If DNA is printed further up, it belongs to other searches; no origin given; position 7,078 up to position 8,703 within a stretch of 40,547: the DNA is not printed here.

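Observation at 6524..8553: Prs-like + Nampt-like coupled gene pair with NARP1 (Adps-Namat) architecture: candidate NAD+-reconstitution counter-defence module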

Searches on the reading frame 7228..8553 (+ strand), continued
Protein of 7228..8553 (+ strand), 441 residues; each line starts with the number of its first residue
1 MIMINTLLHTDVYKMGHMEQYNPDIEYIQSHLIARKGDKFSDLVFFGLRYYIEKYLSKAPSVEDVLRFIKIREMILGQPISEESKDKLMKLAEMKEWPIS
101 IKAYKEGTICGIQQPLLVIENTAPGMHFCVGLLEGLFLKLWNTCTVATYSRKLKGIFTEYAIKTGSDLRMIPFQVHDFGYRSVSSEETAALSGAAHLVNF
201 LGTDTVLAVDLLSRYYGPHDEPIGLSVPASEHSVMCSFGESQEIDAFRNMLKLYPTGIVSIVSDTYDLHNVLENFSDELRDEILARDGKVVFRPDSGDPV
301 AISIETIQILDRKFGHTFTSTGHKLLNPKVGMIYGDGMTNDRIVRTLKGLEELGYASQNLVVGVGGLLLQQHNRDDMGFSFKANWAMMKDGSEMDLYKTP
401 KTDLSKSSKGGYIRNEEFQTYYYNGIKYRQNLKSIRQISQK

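Call 94: fold_search(model_id=the predicted structure, library=pdb)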
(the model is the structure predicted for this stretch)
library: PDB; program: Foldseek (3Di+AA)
matches with E <= 10: 733; with E <= 0.001: 110
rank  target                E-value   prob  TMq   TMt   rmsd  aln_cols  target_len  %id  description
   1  7enq_A                4.5e-40  1.00  0.92  0.87   2.3       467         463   32  Crystal structure of human NAMPT in complex with compound NAT (released 2022-05-04)
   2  7enq_B                7.9e-40  1.00  0.92  0.88   2.2       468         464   32  Crystal structure of human NAMPT in complex with compound NAT (released 2022-05-04)
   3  7pph_B                8.4e-40  1.00  0.92  0.87   2.4       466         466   32  CRYSTAL STRUCTURE OF NAMPT IN COMPLEX WITH Compound 10 (released 2022-06-15)
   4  4o18_B                9.4e-40  1.00  0.92  0.86   2.5       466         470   32  Structural Basis for Resistance to Diverse Classes of NAMPT Inhibitors (released 2014-10-22)
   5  8dsh_B                1.2e-39  1.00  0.91  0.86   2.5       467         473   32  Human NAMPT in complex with quercitrin and AMPcP (released 2023-03-08)
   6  4o1a_B                1.2e-39  1.00  0.91  0.86   2.5       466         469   32  The crystal structure of the mutant NAMPT G217R (released 2014-10-22)
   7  6b75_B                1.2e-39  1.00  0.91  0.87   2.5       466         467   32  Crystal Structure of human NAMPT in complex with NVP-LOQ594 (released 2018-10-03)
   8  4o18_A                1.2e-39  1.00  0.92  0.86   2.5       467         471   32  Structural Basis for Resistance to Diverse Classes of NAMPT Inhibitors (released 2014-10-22)
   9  4o19_B                1.3e-39  1.00  0.91  0.86   2.5       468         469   32  The crystal structure of a mutant NAMPT (G217V) (released 2014-10-22)
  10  4o1c_A                1.5e-39  1.00  0.92  0.86   2.5       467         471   32  The crystal structures of a mutant NAMPT H191R (released 2014-10-22)
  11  7enq_D                1.8e-39  1.00  0.91  0.87   2.4       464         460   32  Crystal structure of human NAMPT in complex with compound NAT (released 2022-05-04)
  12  4m6p_A                1.9e-39  1.00  0.92  0.86   2.5       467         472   32  Identification of Amides Derived From 1H-Pyrazolo[3,4-b]pyridine-5-carboxylic Acid as Potent Inhibitors of Human Nicot (released 2013-09-25)
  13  4o1a_A                2.1e-39  1.00  0.92  0.86   2.5       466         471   32  The crystal structure of the mutant NAMPT G217R (released 2014-10-22)
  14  6tac_A                2.1e-39  1.00  0.91  0.86   2.7       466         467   33  Human NAMPT deletion mutant in complex with nicotinamide mononucleotide, pyrophosphate, and Mg2+ (released 2020-11-18)
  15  4lww_B                2.2e-39  1.00  0.92  0.86   2.5       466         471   32  Discovery of Potent and Efficacious Cyanoguanidine-containing Nicotinamide Phosphoribosyltransferase (Nampt) Inhibitor (released 2013-12-25)
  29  9w5x_C                6.4e-39  1.00  0.90  0.82   3.2       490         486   35  Crystal structure of Namat in complex with nicotinamide (released 2025-12-24)
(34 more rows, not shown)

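Call 96: find_encoding_contigs(protein=P0125, flank=10000, max_places=2)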
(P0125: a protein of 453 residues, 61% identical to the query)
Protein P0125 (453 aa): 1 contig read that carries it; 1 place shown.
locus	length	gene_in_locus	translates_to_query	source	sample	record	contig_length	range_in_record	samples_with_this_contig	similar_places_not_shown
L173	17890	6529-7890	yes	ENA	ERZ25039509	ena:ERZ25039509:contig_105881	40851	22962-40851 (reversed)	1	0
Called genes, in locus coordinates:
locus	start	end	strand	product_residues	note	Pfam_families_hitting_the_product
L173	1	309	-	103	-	?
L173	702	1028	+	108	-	-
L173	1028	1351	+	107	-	-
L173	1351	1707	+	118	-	-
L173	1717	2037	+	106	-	-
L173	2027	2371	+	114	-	-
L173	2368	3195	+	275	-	PF12684:DUF3799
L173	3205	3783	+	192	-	-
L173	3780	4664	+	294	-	PF03837:RecT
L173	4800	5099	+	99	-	PF09643:YopX (faint)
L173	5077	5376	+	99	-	PF20935:DUF6847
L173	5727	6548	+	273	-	-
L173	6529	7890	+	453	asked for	PF18127:NAMPT_N, PF04095:NAPRTase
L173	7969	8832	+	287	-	-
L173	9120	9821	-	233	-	-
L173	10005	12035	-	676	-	-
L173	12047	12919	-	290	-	-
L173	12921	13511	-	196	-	-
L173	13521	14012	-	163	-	-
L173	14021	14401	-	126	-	-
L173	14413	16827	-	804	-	-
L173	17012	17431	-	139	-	-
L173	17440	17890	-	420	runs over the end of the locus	-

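Call 97: find_encoding_contigs(protein=P0124, flank=8000, max_places=2)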
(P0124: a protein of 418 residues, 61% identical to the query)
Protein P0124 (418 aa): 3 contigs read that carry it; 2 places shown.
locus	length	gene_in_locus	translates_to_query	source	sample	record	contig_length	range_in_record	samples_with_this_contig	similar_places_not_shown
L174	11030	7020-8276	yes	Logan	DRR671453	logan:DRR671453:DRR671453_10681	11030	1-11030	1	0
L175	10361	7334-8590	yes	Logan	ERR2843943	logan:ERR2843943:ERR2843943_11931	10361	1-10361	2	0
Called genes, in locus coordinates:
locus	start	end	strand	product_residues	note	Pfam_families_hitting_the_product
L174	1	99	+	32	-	?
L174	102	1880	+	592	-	PF00476:DNA_pol_A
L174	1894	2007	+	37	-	-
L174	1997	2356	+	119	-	PF02675:AdoMet_dc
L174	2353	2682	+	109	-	-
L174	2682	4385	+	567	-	PF01751:Toprim (faint), PF03796:DnaB_C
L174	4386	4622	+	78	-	-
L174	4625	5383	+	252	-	-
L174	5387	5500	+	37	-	-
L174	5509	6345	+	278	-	PF00574:CLP_protease (weak), PF25145:NfeD1b_N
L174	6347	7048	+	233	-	-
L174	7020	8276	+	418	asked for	PF18127:NAMPT_N, PF04095:NAPRTase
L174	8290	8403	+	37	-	-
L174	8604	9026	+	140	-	PF00692:dUTPase, PF22769:DCD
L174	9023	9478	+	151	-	-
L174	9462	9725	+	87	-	-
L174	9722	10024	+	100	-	-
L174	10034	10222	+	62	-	-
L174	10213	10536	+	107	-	PF18909:dGTP_diPhyd_N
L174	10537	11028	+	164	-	?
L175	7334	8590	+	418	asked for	PF18127:NAMPT_N, PF04095:NAPRTase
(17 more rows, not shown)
